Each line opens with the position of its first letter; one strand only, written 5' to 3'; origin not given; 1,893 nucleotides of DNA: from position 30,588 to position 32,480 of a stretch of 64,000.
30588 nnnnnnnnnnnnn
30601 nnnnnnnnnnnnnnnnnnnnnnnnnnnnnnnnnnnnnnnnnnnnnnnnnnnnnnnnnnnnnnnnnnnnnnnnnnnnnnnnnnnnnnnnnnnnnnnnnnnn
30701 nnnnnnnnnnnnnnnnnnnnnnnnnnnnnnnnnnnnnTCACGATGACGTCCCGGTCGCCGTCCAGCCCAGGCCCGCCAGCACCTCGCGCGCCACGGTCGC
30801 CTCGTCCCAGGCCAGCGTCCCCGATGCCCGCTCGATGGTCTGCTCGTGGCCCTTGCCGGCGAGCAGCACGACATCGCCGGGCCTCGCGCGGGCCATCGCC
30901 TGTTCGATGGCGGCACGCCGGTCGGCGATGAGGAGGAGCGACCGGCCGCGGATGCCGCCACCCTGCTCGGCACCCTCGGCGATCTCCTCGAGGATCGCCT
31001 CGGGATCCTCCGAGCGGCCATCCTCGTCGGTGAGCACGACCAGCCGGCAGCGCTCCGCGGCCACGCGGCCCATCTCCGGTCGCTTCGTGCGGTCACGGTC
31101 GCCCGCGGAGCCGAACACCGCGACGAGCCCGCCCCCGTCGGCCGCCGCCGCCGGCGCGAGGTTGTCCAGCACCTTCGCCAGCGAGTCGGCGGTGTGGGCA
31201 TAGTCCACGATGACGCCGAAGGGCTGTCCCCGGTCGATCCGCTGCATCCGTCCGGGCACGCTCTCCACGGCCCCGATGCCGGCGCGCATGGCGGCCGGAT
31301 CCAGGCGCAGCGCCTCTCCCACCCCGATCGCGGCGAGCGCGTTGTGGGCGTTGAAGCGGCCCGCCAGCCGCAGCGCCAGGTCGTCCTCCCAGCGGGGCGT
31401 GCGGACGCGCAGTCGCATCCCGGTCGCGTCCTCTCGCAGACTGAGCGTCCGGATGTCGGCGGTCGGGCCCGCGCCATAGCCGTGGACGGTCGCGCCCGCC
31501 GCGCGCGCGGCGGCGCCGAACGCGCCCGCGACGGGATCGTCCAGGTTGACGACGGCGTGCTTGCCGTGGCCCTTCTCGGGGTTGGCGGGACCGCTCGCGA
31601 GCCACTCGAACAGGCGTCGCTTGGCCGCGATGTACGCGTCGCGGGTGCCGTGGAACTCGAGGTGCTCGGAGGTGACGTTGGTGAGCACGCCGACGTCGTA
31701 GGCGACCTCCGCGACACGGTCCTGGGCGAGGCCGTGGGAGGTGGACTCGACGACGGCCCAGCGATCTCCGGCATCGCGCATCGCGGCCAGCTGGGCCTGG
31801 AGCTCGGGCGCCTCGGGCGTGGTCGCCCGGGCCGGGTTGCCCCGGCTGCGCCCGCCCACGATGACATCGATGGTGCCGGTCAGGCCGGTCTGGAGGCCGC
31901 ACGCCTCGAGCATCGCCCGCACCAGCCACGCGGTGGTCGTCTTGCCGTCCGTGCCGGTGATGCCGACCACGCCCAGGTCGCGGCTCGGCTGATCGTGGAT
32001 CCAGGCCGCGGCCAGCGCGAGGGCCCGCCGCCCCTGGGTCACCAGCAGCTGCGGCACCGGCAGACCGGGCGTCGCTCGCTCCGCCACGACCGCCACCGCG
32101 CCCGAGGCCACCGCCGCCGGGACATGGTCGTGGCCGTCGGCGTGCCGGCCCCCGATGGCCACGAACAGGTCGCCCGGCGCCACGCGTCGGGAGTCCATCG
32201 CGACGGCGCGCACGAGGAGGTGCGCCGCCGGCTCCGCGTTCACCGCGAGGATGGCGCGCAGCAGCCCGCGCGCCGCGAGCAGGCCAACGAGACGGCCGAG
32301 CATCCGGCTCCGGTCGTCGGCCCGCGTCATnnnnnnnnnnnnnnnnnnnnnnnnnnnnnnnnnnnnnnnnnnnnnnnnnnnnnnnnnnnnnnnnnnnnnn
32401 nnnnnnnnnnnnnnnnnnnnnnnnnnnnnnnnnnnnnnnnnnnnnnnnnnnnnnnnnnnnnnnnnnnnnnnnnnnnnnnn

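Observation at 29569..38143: Translationally coupled operon xerC-murJ-(double Fem)-Fem-murE-Fem: a dedicated, expanded peptidoglycan cross-bridge pathway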

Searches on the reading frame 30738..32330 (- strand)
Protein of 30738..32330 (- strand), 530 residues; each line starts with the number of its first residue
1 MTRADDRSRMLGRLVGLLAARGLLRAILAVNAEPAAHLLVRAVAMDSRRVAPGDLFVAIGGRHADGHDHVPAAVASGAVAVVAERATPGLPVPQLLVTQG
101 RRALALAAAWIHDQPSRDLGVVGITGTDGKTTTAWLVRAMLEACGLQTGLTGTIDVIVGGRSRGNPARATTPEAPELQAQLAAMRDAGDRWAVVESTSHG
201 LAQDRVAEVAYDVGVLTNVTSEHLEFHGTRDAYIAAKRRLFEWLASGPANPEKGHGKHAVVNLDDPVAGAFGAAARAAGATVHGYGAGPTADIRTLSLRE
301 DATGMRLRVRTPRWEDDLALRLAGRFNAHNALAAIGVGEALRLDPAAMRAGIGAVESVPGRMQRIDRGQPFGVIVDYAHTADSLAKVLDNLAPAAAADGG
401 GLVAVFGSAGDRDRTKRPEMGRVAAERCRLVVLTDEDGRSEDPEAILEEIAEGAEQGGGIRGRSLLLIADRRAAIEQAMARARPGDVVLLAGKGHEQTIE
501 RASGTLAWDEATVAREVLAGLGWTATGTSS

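Call 5: search_protein_families(library=pfam, proteins=[window:30738-32330:-], max_evalue=0.01)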
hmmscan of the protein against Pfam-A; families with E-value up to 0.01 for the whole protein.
window:30738-32330:- (530 aa): 3 families
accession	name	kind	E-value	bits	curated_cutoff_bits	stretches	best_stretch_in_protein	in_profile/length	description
PF08245.18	Mur_ligase_M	-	3.1e-46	158.3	24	1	124-337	1-199/200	Mur ligase middle domain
PF02875.26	Mur_ligase_C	-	1.4e-29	103.9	28.4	1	360-494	1-127/127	Mur ligase, glutamate ligase domain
PF01225.30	Mur_ligase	-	3.8e-08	34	21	1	41-87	3-54/95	Mur ligase family, catalytic domain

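Call 6: search_protein_families(library=ncbifam, proteins=[window:30738-32330:-], max_evalue=0.01)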
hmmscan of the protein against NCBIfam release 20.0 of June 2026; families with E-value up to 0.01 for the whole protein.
window:30738-32330:- (530 aa): 30 families (the best 25 are shown)
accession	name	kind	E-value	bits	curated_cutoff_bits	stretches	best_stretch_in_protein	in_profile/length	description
TIGR01085.1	murE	subfamily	1.3e-140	469.5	257.3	1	40-518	4-471/472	UDP-N-acetylmuramyl-tripeptide synthetase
NF001124.0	PRK00139.1-2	equivalog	1.7e-130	436.1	476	1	31-519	19-493/500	UDP-N-acetylmuramoyl-L-alanyl-D-glutamate--2,6-diaminopimelate ligase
NF008896.0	PRK11929.1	equivalog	7.2e-126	421.3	1023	1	39-519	28-499/965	bifunctional UDP-N-acetylmuramoyl-L-alanyl-D-glutamate--2,6-diaminopimelate ligase MurE/UDP-N-acetylmuramoyl-tripeptide--D-alanyl-D-alanine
NF001126.0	PRK00139.1-4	equivalog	1.1e-125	420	373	1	38-519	21-483/486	UDP-N-acetylmuramoyl-L-alanyl-D-glutamate--2,6-diaminopimelate ligase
NF001123.0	PRK00139.1-1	equivalog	3.4e-94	316.3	586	1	24-518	4-489/493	UDP-N-acetylmuramoyl-L-alanyl-D-glutamate--2,6-diaminopimelate ligase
NF010628.0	PRK14022.1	equivalog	1.2e-76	258.4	536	1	37-497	32-459/483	UDP-N-acetylmuramoyl-L-alanyl-D-glutamate--L-lysine ligase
NF001130.0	PRK00139.2-4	equivalog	2e-61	208.3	715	2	16-240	10-234/516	UDP-N-acetylmuramoyl-L-alanyl-D-glutamate--2,6-diaminopimelate ligase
NF001129.0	PRK00139.2-3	equivalog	7.9e-49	166.5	762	1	36-509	37-505/517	UDP-N-acetylmuramoyl-L-alanyl-D-glutamate--2,6-diaminopimelate ligase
NF001127.0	PRK00139.2-1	equivalog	3.5e-41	141.5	997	2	39-226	30-218/520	UDP-N-acetylmuramoyl-L-alanyl-D-glutamate--2,6-diaminopimelate ligase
TIGR01143.1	murF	subfamily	3.3e-39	135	288.6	2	45-143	1-98/418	UDP-N-acetylmuramoyl-tripeptide--D-alanyl-D-alanine ligase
NF001131.0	PRK00139.2-5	equivalog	4.8e-39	134.5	1000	2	317-496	290-460/483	UDP-N-acetylmuramoyl-L-alanyl-D-glutamate--2,6-diaminopimelate ligase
TIGR02068.2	cya_phycin_syn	equivalog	4.9e-33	114.2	850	2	325-500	682-856/862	cyanophycin synthetase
NF010623.0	PRK14016.1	subfamily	1.4e-30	106.1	877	1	117-501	478-859/871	cyanophycin synthetase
NF008041.0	PRK10773.1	equivalog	2.2e-27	95.9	551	2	34-147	18-128/453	UDP-N-acetylmuramoyl-tripeptide--D-alanyl-D-alanine ligase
TIGR01082.1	murC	equivalog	3.4e-21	75.8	335.1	2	209-495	166-440/449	UDP-N-acetylmuramate--L-alanine ligase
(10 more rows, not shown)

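Call 24: find_related_loci(query=window:30738-32330:-, collection=genome_contigs, flank=10000)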
Query window:30738-32330:- (530 aa) in genome_contigs; peptide patterns used: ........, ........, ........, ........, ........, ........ (x = any residue, [..] = any of these).
280 stretches matched a pattern; 58 encode a relative of the query (tblastn E <= 1e-3); 58 distinct loci.
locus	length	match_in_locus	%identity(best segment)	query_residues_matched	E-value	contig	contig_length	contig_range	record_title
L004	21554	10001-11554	64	6-521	0e+0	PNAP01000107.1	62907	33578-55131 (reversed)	MAG: Chloroflexi bacterium isolate palsa_1032 73.20110800_P1D.67_contig_9187, whole genome shotgun sequence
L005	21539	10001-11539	66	9-523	0e+0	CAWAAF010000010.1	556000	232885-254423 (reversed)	MAG: uncultured Chloroflexia bacterium isolate MFD00392.bin.2.278 genome assembly, contig: contig_7020, whole genome sho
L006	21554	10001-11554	59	9-525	5e-178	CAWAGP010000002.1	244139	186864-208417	MAG: uncultured Chloroflexia bacterium isolate MFD02416.bin.2.55 genome assembly, contig: contig_37857, whole genome sho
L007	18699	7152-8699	68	9-525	3e-174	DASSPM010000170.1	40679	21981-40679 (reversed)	MAG TPA_asm: Candidatus Limnocylindrales bacterium isolate SMAG_U1278 k141_1346978, whole genome shotgun sequence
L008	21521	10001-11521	62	25-521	3e-173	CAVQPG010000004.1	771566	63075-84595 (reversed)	MAG: uncultured Chloroflexia bacterium isolate MFD09779.bin.2.28 genome assembly, contig: contig_13883, whole genome sho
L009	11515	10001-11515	59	8-511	1e-171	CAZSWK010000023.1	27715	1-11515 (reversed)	MAG TPA_asm: uncultured Anaerolineaceae bacterium isolate binchicken_co94_368 genome assembly, contig: NODE_2310_length_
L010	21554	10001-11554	60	9-525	2e-167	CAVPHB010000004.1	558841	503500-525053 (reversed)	MAG: uncultured Chloroflexia bacterium isolate MFD09964.bin.2.266 genome assembly, contig: contig_30771, whole genome sh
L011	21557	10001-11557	57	6-523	1e-169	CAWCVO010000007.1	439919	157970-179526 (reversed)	MAG: uncultured Chloroflexia bacterium isolate MFD05442.bin.1.98 genome assembly, contig: contig_4588, whole genome shot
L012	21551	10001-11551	60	9-524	3e-165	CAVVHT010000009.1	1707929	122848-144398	MAG: uncultured Chloroflexia bacterium isolate MFD02840.bin.3.353 genome assembly, contig: contig_70540, whole genome sh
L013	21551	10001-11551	58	11-526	6e-162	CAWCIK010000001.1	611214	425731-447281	MAG: uncultured Chloroflexia bacterium isolate MFD05442.bin.2.193 genome assembly, contig: contig_17475, whole genome sh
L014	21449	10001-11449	63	42-518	4e-157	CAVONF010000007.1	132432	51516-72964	MAG: uncultured Chloroflexia bacterium isolate MFD09779.bin.3.295 genome assembly, contig: contig_82464, whole genome sh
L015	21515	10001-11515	59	15-523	2e-149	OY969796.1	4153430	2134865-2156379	MAG: uncultured Chloroflexia bacterium isolate MFD01872.bin.1.103 genome assembly, chromosome: 1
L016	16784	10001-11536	59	10-523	4e-158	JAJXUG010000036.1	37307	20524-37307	MAG: Chloroflexi bacterium isolate BP4.bin83 NODE_1001_length_37307_cov_4.376466, whole genome shotgun sequence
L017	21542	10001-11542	61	11-518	1e-147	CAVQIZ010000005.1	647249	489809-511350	MAG: uncultured Chloroflexia bacterium isolate MFD09779.bin.2.43 genome assembly, contig: contig_46545, whole genome sho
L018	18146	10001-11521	54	7-510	4e-136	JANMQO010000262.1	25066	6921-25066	MAG: Chloroflexota bacterium isolate OTE_51_metabat_220 OTE_51_k141_1816692, whole genome shotgun sequence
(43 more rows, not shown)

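Call 27: search_solved_structures(query=window:30738-32330:-, max_evalue=1e-20, show_alignments=0)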
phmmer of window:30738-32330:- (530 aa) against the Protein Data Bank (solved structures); distinct sequences matched with E-value up to 1e-20: 15.
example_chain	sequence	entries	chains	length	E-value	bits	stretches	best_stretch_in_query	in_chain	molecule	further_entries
8f5d_A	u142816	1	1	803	3.5e-86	293.2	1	43-515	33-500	Multifunctional fusion protein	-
8w9z_N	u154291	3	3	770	2.6e-80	273.8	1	40-500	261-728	UDP-N-acetylmuramoyl-L-alanyl-D-glutamate--2, 6-diaminopimelate ligase-like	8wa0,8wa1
8g6p_A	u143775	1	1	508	8.9e-80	272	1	36-512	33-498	UDP-N-acetylmuramoyl-L-alanyl-D-glutamate--2,6-diaminopimelate ligase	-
2wtz_A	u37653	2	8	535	1.1e-77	265.1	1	39-506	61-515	UDP-N-ACETYLMURAMOYL-L-ALANYL-D-GLUTAMATE--2,6-DIAMINOPIMELATE LIGASE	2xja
4bub_A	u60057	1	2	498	1.4e-69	238.4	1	36-497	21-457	UDP-N-ACETYLMURAMOYL-L-ALANYL-D-GLUTAMATE--LD-LYSINE LIGASE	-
8r5o_Q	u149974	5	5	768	9.4e-66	225.8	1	40-516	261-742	PAP11 | PAP11, MurE-like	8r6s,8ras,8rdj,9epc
8qma_O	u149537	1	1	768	4.6e-65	223.5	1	40-516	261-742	PAP11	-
7b6o_A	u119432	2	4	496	9.9e-64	219.1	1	24-515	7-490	UDP-N-acetylmuramoyl-L-alanyl-D-glutamate-2,6-diaminopimelate ligase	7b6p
7b53_A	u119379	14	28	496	2.5e-63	217.8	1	24-515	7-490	UDP-N-acetylmuramoyl-L-alanyl-D-glutamate--2,6-diaminopimelate ligase | UDP-N-acetylmuramoyl-L-alanyl-D-glutamate-2,6-diaminopimelate ligase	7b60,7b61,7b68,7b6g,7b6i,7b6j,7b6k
1e8c_A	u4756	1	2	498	4.1e-63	217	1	24-515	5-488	UDP-N-ACETYLMURAMOYLALANYL-D-GLUTAMATE--2,6-DIAMINOPIMELATE LIGASE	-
8xzv_J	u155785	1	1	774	4e-59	203.9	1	40-498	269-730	MurE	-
4c12_A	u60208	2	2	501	4.8e-56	193.7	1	42-496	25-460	UDP-N-ACETYLMURAMOYL-L-ALANYL-D-GLUTAMATE--L-LYSINE LIGASE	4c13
7d27_A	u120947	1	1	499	1.9e-52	181.9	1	44-512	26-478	UDP-N-acetylmuramoyl-L-alanyl-D-glutamate--2,6-diaminopimelate ligase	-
4cvk_A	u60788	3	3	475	1.5e-23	86.5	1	39-411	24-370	UDP-N-acetylmuramoyl-tripeptide--D-alanyl-D-alanine ligase | UDP-N-ACETYLMURAMOYL-TRIPEPTIDE--D-ALANYL-D- ALANINE LIGASE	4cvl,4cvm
1gg4_A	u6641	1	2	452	4.4e-22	81.7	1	35-370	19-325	UDP-N-ACETYLMURAMOYLALANYL-D-GLUTAMYL-2,6-DIAMINOPIMELATE-D-ALANYL-D-ALANYL LIGASE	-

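Call 52: search_protein_families(library=pfam, proteins=[L004:6425-7972:+, L004:8023-8832:+, L004:8869-9768:+, L015:8784-9905:+, L008:17352-18425:+], max_evalue=0.001)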
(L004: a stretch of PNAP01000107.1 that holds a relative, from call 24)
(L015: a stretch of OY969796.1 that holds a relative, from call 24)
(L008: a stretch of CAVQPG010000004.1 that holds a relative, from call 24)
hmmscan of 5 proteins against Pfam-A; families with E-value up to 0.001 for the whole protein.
L004:6425-7972:+ (515 aa): 0 families

L004:8023-8832:+ (269 aa): 0 families

L004:8869-9768:+ (299 aa): 0 families

L015:8784-9905:+ (374 aa): 2 families
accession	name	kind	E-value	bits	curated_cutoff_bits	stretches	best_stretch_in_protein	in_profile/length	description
PF02388.22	FemAB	-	1.3e-14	54.3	24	1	27-130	5-106/406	FemAB family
PF13480.13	Acetyltransf_6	-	8.7e-10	39.4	22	1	179-312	6-138/143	Acetyltransferase (GNAT) domain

L008:17352-18425:+ (358 aa): 2 families
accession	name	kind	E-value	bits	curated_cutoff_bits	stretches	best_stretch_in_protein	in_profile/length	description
PF02388.22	FemAB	-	2.4e-18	66.6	24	3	241-342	303-396/406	FemAB family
PF13480.13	Acetyltransf_6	-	9.6e-13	48.9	22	1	171-301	5-136/143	Acetyltransferase (GNAT) domain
